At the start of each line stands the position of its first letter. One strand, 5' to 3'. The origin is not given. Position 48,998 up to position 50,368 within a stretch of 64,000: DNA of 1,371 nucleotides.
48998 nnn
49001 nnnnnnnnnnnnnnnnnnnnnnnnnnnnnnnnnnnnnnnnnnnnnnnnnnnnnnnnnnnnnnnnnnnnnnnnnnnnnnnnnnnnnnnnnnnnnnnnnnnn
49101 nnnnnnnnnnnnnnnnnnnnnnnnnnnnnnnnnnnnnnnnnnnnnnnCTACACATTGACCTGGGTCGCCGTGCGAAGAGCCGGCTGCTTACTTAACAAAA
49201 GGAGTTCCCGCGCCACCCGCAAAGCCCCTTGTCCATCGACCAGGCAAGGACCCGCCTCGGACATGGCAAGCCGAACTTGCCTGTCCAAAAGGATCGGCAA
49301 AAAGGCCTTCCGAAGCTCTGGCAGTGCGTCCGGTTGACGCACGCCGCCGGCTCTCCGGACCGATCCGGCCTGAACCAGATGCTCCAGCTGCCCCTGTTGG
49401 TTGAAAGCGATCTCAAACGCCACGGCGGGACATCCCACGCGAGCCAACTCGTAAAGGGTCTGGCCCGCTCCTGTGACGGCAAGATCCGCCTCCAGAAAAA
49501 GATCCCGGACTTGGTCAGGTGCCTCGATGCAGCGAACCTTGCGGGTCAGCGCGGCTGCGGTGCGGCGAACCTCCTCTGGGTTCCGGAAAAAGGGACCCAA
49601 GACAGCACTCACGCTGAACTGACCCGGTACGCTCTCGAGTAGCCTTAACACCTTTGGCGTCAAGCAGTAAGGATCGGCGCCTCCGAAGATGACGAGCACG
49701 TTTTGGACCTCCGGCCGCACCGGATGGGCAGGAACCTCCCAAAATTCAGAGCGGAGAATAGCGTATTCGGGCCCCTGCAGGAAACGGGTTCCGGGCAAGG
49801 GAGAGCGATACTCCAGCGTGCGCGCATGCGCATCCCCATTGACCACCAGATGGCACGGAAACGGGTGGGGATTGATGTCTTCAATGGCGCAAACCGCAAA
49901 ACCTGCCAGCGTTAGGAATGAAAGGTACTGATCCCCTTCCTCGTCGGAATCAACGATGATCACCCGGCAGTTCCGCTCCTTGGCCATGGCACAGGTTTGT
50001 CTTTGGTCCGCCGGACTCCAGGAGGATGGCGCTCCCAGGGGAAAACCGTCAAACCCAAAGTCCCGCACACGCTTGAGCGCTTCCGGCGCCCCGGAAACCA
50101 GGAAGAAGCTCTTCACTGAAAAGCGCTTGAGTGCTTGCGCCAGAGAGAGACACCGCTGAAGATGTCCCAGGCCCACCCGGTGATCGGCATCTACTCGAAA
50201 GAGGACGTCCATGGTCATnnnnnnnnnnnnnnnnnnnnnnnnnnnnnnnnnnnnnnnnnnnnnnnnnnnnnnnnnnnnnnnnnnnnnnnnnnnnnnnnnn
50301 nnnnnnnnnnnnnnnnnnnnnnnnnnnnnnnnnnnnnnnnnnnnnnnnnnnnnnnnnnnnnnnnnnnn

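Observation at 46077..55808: Pseudaminic-acid-like core with substitutions: formyltransferase in place of PseH, CyTase-aminotransferase fusion beside a Gfo/Idh/MocA oxidoreductase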

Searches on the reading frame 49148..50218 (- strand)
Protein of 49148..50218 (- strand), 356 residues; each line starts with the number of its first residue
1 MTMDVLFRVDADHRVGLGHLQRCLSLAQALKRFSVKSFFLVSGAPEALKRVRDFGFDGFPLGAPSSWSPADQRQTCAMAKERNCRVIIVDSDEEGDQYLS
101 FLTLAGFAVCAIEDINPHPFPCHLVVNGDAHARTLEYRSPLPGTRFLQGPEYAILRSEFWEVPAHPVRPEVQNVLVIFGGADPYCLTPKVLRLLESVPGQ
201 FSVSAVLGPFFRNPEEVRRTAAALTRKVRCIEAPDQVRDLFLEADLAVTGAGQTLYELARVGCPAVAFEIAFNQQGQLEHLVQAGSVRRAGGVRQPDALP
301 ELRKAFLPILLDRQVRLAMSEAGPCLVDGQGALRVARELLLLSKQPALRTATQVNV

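Call 3: search_protein_families(library=pfam, proteins=[window:49148-50218:-])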
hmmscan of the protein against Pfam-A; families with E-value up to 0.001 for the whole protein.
window:49148-50218:- (356 aa): 0 families

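Call 4: search_protein_families(library=ncbifam, proteins=[window:49148-50218:-])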
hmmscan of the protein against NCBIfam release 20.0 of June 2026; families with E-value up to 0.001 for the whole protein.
window:49148-50218:- (356 aa): 1 family
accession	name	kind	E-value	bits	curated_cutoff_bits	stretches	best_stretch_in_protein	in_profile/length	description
TIGR03590.1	PseG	equivalog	1e-46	159.8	153.55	1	3-276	1-275/280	UDP-2,4-diacetamido-2,4,6-trideoxy-beta-L-altropyranose hydrolase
